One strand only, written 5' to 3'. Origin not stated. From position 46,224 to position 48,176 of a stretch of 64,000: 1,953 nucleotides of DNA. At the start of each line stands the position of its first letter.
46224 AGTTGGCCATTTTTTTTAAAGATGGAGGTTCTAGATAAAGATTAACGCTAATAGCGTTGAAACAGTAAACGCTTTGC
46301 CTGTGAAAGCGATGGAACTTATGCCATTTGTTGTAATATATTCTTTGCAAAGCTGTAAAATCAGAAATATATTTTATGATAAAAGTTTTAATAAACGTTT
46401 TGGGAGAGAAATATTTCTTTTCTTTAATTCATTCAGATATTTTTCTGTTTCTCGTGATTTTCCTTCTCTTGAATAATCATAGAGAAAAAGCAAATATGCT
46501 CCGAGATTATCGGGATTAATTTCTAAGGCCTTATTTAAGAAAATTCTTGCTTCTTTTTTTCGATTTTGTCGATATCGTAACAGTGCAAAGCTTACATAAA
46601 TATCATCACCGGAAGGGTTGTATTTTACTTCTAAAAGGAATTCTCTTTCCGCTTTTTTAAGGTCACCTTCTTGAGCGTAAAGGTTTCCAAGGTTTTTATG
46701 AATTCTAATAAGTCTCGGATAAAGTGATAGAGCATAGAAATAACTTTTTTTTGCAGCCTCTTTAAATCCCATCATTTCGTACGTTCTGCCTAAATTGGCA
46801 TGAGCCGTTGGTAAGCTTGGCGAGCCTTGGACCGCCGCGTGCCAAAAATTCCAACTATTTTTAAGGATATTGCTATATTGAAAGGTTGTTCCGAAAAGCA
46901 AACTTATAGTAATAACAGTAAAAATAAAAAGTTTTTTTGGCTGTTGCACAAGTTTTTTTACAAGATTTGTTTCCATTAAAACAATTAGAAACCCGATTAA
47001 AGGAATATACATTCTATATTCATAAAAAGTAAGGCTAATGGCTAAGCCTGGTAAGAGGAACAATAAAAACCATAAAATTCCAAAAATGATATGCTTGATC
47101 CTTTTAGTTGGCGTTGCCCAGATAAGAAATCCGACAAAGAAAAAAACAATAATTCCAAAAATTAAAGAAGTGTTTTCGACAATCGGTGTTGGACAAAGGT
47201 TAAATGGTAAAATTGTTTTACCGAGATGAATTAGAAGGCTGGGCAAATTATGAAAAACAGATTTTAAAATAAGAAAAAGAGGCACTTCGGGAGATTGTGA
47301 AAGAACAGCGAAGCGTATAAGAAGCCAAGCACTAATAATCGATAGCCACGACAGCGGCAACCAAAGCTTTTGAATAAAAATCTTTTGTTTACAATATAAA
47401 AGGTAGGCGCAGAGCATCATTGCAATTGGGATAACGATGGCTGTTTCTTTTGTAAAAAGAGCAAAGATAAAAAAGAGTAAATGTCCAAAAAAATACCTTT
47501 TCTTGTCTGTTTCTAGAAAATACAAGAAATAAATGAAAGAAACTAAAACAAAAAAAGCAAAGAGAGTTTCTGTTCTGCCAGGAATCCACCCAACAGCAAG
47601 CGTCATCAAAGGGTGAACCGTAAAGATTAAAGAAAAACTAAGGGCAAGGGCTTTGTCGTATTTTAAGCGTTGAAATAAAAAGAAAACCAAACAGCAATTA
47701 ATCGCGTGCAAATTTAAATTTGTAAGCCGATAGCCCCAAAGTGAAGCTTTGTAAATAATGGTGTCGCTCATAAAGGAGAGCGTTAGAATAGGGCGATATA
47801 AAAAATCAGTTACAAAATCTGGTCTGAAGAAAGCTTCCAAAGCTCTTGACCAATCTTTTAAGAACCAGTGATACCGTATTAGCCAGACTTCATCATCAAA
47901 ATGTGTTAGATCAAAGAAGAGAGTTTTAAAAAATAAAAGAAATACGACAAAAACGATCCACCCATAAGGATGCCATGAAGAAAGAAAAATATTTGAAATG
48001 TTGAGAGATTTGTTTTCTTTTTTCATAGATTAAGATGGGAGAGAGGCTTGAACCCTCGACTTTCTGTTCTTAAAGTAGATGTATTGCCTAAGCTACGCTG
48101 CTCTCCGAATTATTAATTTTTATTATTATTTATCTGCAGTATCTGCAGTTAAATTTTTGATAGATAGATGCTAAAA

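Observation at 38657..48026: Arn-like periplasmic glycosylation module with an N-acetyltransferase and three GT-C/TPR-type membrane proteins, appended to ftsA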

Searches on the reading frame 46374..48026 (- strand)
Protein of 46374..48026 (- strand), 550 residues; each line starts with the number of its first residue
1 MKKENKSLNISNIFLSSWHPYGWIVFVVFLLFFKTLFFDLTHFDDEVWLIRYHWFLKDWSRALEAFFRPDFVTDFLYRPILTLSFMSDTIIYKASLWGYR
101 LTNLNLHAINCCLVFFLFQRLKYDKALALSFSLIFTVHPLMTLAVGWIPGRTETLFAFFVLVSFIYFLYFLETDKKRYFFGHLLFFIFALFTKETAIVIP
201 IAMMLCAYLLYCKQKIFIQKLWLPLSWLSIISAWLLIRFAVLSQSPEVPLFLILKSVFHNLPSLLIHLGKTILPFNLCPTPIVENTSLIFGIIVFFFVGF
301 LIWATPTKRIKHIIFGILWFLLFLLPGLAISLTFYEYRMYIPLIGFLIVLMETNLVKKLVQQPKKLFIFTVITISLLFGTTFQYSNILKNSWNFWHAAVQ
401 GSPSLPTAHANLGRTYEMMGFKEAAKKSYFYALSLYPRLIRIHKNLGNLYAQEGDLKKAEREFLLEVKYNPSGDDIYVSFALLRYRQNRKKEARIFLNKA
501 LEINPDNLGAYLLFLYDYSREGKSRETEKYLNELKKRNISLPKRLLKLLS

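Call 4: search_protein_families(library=pfam, proteins=[window:46374-48026:-], max_evalue=0.01)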
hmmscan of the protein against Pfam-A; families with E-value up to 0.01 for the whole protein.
window:46374-48026:- (550 aa): 11 families
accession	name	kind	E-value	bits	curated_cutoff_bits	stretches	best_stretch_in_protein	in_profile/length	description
PF07719.23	TPR_2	-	7.6e-11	41.7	27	1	481-507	8-34/34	Tetratricopeptide repeat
PF00515.34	TPR_1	-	1.8e-09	37.5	27.8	0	441-460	2-21/34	Tetratricopeptide repeat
PF13181.12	TPR_8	-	2.8e-07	30.6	25.7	1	475-507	2-34/34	Tetratricopeptide repeat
PF13424.12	TPR_12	-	6.4e-07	29.9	30.1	0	476-503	47-74/77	Tetratricopeptide repeat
PF13431.12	TPR_17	-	1.5e-06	28.4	24.4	0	432-460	5-33/34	Tetratricopeptide repeat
PF13414.12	TPR_11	-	2.5e-06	27.5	26.8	0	397-420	19-42/42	TPR repeat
PF13428.12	TPR_14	-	3.7e-05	24.5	23.5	0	477-513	4-40/44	Tetratricopeptide repeat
PF14559.12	TPR_19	-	6e-05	23.7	25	0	469-510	20-60/68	Tetratricopeptide repeat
PF13432.12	TPR_16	-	0.00024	21.9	32.7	1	446-507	3-64/65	Tetratricopeptide repeat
PF13231.12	PMT_2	-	0.00033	21.3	26.1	1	91-226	16-147/160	Dolichyl-phosphate-mannose-protein mannosyltransferase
PF20431.4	E_motif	-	0.0041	17.8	27.3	0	491-539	5-53/63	E motif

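Call 5: search_protein_families(library=ncbifam, proteins=[window:46374-48026:-], max_evalue=0.01)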
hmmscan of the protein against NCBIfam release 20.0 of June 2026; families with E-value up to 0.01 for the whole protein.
window:46374-48026:- (550 aa): 9 families
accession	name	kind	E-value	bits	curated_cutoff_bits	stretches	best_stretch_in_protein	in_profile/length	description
TIGR02521.1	type_IV_pilW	equivalog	7.4e-11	42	154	1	397-538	56-199/234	type IV pilus biogenesis/stability protein PilW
TIGR02917.1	PEP_TPR_lipo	equivalog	2.8e-10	38.7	312.2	1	402-537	461-596/899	XrtA/PEP-CTERM system TPR-repeat protein PrsT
NF040959.1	MamA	equivalog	1.8e-07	30.8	200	2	410-526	75-191/204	magnetosome protein MamA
NF033920.0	C39_PA2778_fam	equivalog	5.5e-06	26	150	1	415-505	165-255/255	PA2778 family cysteine peptidase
NF047507.1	TPR_BatC_Lepto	exception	3.7e-05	23.3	175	0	443-472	99-128/214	TPR repeat-containing protein BatC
NF033758.1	gliding_GltE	equivalog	0.00012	21.1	225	1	395-518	75-198/411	adventurous gliding motility TPR repeat lipoprotein GltE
NF047371.1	FlcA_CTERM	equivalog_domain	0.00044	18.8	300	1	396-464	337-416/646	periplasmic flagellar collar protein FlcA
NF033762.1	social_mot_Tgl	equivalog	0.0013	18.1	225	0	441-506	32-98/252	social motility TPR repeat lipoprotein Tgl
NF008391.2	PRK11189.1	equivalog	0.0076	15.8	250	0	412-532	71-190/297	lipoprotein NlpI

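Call 26: search_solved_structures(query=window:46374-48026:-, max_evalue=1)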
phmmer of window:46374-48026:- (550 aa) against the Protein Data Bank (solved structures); distinct sequences matched with E-value up to 1: 114 (the best 60 are shown).
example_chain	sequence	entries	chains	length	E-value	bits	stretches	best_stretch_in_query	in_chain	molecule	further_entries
9qhb_A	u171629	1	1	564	5.3e-27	98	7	394-510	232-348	Engineered tetratricopeptide repeat protein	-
7ntf_A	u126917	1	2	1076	1.3e-22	83.5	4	395-527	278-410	Isoform 1 of UDP-N-acetylglucosamine--peptide N-acetylglucosaminyltransferase 110 kDa subu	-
7yeh_B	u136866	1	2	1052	2e-22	82.9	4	386-506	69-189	UDP-N-acetylglucosamine--peptide N-acetylglucosaminyltransferase 110 kDa subunit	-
7yea_A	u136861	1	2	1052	2e-22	82.9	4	386-506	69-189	UDP-N-acetylglucosamine--peptide N-acetylglucosaminyltransferase 110 kDa subunit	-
6eou_A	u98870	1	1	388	1.7e-20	76.5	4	376-506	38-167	UDP-N-acetylglucosamine--peptide N-acetylglucosaminyltransferase 110 kDa subunit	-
8bu0_A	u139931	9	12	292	7.4e-20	74.4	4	394-510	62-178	Consensus tetratricopeptide repeat protein | Crystal structure of an 8-repeat consensus TPR superhelix with Zinc. | Monomer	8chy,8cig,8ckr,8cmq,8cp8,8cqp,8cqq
9qhc_A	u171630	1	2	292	2.7e-19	72.5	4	394-513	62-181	Engineered tetratricopeptide repeat protein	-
1w3b_A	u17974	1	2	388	7.5e-19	71.1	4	376-507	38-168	UDP-N-ACETYLGLUCOSAMINE--PEPTIDE N-ACETYLGLUCOSAMINYLTRANSFERASE 110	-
7obi_A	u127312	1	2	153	1.4e-09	40.4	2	409-507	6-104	CTPR-rv4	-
9gzg_A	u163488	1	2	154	1.1e-07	34.2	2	408-509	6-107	Engineered CTPR protein with glutamic acids for conductivity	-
8ch0_A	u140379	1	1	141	1.2e-07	34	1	408-531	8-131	Consensus tetratricopeptide repeat protein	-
2fo7_A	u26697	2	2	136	1.8e-07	33.5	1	409-531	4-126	SYNTHETIC CONSENSUS TPR PROTEIN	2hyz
2wqh_A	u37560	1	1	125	2.9e-07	32.8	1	408-510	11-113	CTPR3Y3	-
1na0_A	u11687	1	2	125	4.2e-07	32.3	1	408-510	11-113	designed protein CTPR3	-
5a01_A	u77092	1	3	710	7.5e-07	31.5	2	397-481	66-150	O-GLYCOSYLTRANSFERASE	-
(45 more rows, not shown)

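Call 61: search_protein_families(library=pfam, alignment_id=A5, max_evalue=0.001)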
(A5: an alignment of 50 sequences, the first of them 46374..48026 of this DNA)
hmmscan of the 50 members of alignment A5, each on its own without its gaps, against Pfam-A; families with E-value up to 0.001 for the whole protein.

A. member 1, window:46374-48026:- (550 aa): 10 families
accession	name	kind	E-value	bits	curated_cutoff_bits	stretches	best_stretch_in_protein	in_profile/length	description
PF07719.23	TPR_2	-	7.6e-11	41.7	27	0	481-507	8-34/34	Tetratricopeptide repeat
PF00515.34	TPR_1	-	1.8e-09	37.5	27.8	0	441-460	2-21/34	Tetratricopeptide repeat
PF13181.12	TPR_8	-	2.8e-07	30.6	25.7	0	475-507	2-34/34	Tetratricopeptide repeat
PF13424.12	TPR_12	-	6.4e-07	29.9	30.1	0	476-503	47-74/77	Tetratricopeptide repeat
PF13431.12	TPR_17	-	1.5e-06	28.4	24.4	0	432-460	5-33/34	Tetratricopeptide repeat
PF13414.12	TPR_11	-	2.5e-06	27.5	26.8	0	397-420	19-42/42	TPR repeat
PF13428.12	TPR_14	-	3.7e-05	24.5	23.5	0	477-513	4-40/44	Tetratricopeptide repeat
PF14559.12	TPR_19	-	6e-05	23.7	25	0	469-510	20-60/68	Tetratricopeptide repeat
PF13432.12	TPR_16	-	0.00024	21.9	32.7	0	446-507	3-64/65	Tetratricopeptide repeat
PF13231.12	PMT_2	-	0.00033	21.3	26.1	1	91-226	16-147/160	Dolichyl-phosphate-mannose-protein mannosyltransferase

B. families by the number of members that match (of 50 scanned): 32 families (the first 25 are shown)
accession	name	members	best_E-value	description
PF00515.34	TPR_1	50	1.5e-41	Tetratricopeptide repeat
PF07719.23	TPR_2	50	4.2e-39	Tetratricopeptide repeat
PF13432.12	TPR_16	50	2.1e-24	Tetratricopeptide repeat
PF13431.12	TPR_17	49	3.1e-28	Tetratricopeptide repeat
PF13181.12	TPR_8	49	2.1e-25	Tetratricopeptide repeat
PF13424.12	TPR_12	48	6.6e-21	Tetratricopeptide repeat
PF13414.12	TPR_11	47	2.8e-26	TPR repeat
PF13428.12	TPR_14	47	3.5e-16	Tetratricopeptide repeat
PF14559.12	TPR_19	45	3.4e-18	Tetratricopeptide repeat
PF13231.12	PMT_2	39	7.5e-13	Dolichyl-phosphate-mannose-protein mannosyltransferase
PF13176.12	TPR_7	28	1.7e-16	Tetratricopeptide repeat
PF13374.12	TPR_10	28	5.8e-15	Tetratricopeptide repeat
PF23914.1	TPR_CcmH_CycH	24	4.1e-11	Cytochrome c-type biogenesis protein H TPR domain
PF13371.12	TPR_9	20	1.1e-10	Tetratricopeptide repeat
PF24575.1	TPR_Slam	18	1.9e-08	Surface lipoprotein assembly modifier, N-terminal TPR repeats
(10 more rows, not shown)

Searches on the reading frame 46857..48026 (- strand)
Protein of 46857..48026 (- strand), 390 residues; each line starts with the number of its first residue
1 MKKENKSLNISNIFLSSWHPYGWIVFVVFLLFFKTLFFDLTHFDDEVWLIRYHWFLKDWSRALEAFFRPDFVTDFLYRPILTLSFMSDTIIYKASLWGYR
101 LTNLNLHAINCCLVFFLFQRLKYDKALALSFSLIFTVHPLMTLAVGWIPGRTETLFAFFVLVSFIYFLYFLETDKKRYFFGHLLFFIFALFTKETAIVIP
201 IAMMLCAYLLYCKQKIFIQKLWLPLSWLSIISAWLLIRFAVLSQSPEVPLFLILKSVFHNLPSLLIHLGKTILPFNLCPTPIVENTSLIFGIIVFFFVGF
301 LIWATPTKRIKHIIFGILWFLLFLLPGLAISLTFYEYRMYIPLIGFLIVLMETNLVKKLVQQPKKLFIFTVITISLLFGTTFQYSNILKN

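Call 59: search_protein_representatives(protein=window:46857-48026:-)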
Query: 390 residues. Proteins with E-value up to 0.001 (for the whole library): 35987; up to 1e-10: 7321; up to 1e-30: 848. The best 150 are listed.
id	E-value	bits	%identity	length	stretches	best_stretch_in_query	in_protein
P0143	4.3e-136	470.7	57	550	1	1-390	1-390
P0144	7.1e-88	311.9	43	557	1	10-389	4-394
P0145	2.3e-79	283.9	45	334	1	13-339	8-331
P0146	1.4e-78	281.3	39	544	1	12-380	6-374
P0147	3.9e-73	263.4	39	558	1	9-390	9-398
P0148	4.7e-73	263.1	36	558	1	2-388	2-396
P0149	5.3e-73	263.0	41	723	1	9-387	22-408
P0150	6.8e-73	262.6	41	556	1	28-390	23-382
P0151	1.4e-72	261.5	41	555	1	20-386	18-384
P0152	3.1e-70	253.9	39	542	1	27-371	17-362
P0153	5.2e-70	253.1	36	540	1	24-386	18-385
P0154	1.1e-69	252.0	37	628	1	14-385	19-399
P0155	1.3e-69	251.8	40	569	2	8-209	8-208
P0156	3.1e-69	250.5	41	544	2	8-365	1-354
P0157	4.2e-69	250.1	39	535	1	23-386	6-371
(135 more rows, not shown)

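Call 95: search_solved_structures(query=A8, max_evalue=1)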
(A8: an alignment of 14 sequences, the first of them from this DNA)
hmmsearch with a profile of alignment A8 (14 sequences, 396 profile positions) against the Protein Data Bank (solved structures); distinct sequences matched with E-value up to 1: 1.
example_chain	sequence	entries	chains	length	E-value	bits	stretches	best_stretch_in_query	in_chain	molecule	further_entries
7kdv_B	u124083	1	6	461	0.83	12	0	18-93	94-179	Lysosomal protective protein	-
